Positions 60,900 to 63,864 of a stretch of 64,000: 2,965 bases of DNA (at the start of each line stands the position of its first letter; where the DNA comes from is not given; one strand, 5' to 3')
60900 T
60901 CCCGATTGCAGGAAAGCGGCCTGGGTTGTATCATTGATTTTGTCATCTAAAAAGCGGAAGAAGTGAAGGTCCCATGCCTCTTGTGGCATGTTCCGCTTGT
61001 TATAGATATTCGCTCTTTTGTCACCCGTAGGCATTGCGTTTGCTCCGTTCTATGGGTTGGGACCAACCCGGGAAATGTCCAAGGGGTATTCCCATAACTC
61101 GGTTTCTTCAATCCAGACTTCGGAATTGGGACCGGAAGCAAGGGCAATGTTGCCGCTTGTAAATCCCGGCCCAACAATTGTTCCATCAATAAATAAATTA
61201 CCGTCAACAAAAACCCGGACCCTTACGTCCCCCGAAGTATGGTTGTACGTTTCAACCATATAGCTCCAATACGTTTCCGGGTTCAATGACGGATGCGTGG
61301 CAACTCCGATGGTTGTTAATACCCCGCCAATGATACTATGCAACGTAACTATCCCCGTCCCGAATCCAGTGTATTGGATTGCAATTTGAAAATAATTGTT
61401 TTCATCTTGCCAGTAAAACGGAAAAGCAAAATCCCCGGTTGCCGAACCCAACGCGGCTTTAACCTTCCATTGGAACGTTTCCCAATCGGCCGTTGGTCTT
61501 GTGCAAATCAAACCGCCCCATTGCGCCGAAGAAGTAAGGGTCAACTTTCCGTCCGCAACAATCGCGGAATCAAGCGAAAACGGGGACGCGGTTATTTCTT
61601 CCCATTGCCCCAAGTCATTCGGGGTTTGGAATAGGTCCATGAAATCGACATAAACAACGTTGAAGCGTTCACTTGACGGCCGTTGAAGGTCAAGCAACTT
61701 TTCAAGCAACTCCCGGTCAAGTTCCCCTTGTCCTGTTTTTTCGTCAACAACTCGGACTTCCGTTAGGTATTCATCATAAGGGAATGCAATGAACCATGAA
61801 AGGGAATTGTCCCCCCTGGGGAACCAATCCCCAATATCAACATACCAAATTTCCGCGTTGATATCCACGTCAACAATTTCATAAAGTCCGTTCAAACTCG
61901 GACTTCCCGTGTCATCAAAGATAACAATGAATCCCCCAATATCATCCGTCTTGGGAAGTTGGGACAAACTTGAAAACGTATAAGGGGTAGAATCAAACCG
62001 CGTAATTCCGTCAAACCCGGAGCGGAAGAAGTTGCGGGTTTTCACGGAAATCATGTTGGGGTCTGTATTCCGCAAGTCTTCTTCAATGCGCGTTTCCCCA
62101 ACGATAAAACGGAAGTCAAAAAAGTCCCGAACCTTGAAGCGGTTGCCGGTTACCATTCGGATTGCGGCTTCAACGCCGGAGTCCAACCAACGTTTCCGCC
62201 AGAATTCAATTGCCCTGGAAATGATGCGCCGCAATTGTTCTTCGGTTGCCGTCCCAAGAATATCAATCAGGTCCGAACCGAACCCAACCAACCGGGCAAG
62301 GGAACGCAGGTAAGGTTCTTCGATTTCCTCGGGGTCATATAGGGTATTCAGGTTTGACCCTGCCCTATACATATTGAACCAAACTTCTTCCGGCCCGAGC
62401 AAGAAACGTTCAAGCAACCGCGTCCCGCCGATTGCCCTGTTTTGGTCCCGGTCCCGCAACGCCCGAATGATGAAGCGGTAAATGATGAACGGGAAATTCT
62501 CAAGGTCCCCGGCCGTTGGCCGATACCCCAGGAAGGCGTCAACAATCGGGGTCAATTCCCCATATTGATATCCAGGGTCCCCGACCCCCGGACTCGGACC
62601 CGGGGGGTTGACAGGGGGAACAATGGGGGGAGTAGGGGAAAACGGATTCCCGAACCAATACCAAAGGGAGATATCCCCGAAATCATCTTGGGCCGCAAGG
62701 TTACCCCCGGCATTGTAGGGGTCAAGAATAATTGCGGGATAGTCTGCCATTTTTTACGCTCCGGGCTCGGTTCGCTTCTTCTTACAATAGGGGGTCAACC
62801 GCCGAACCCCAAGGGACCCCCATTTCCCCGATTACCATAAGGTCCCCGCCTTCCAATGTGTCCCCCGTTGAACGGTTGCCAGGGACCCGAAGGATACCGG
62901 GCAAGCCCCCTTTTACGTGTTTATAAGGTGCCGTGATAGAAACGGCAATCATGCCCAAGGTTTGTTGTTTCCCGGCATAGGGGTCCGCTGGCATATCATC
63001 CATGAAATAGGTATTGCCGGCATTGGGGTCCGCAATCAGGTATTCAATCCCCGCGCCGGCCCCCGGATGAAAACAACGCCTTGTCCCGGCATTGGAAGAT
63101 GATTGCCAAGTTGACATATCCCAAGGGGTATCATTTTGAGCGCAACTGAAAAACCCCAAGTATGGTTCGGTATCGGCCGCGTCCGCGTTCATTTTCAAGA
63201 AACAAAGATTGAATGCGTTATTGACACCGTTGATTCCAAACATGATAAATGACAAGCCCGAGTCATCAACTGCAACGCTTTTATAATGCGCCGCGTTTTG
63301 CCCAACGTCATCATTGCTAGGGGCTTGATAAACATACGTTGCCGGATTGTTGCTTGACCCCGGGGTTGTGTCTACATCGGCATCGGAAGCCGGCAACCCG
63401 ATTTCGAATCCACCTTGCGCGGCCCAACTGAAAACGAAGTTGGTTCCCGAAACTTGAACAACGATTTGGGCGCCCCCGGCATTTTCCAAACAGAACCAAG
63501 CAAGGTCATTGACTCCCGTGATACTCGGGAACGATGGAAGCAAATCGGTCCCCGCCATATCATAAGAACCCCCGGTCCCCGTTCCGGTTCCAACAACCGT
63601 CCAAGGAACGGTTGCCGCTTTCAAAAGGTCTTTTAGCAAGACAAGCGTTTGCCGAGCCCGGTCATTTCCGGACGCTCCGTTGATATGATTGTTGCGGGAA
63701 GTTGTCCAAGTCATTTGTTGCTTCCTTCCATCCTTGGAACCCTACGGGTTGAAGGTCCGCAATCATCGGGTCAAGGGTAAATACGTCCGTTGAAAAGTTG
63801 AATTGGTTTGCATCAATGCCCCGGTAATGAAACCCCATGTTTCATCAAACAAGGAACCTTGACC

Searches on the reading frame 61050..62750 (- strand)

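Call 42: search_protein_families(library=pfam, proteins=[window:61050-62750:-], max_evalue=0.001)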
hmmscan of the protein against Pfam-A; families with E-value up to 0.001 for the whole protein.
window:61050-62750:- (566 aa): 1 family
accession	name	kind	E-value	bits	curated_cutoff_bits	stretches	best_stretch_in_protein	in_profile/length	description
PF06439.18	3keto-disac_hyd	-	0.00099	19.6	26.8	0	378-547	9-181/187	3-keto-disaccharide hydrolase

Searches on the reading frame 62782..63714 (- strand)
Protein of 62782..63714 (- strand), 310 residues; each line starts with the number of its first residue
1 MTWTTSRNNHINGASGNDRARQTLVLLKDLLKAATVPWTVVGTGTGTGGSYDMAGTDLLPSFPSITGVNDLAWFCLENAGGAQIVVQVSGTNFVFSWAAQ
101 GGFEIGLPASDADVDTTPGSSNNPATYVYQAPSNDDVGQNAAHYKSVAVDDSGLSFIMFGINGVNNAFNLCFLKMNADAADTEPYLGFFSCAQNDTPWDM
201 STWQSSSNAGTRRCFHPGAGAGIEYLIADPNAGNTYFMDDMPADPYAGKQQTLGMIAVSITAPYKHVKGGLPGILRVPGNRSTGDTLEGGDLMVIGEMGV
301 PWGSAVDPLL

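Call 43: search_protein_families(library=pfam, proteins=[window:62782-63714:-], max_evalue=0.001)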
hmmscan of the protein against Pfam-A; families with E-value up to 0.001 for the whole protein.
window:62782-63714:- (310 aa): 0 families

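Call 60: find_encoding_contigs(protein=window:62782-63714:-, flank=10000, max_places=4)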
Protein window:62782-63714:- (310 aa): 2 contigs read that carry it; 1 place shown.
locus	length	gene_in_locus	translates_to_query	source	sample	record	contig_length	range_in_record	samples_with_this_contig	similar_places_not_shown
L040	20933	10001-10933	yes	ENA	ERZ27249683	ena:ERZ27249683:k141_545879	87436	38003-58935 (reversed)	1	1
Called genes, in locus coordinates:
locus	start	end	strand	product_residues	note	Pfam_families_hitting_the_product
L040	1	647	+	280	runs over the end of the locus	-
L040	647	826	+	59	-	-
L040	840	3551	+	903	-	PF10145:PhageMin_Tail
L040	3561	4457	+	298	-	-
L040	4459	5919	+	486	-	-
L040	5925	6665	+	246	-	-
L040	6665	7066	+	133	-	-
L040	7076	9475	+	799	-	-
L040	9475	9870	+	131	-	-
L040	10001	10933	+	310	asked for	-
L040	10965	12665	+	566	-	-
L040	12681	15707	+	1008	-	-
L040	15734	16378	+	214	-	-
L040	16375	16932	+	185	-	-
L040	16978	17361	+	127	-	-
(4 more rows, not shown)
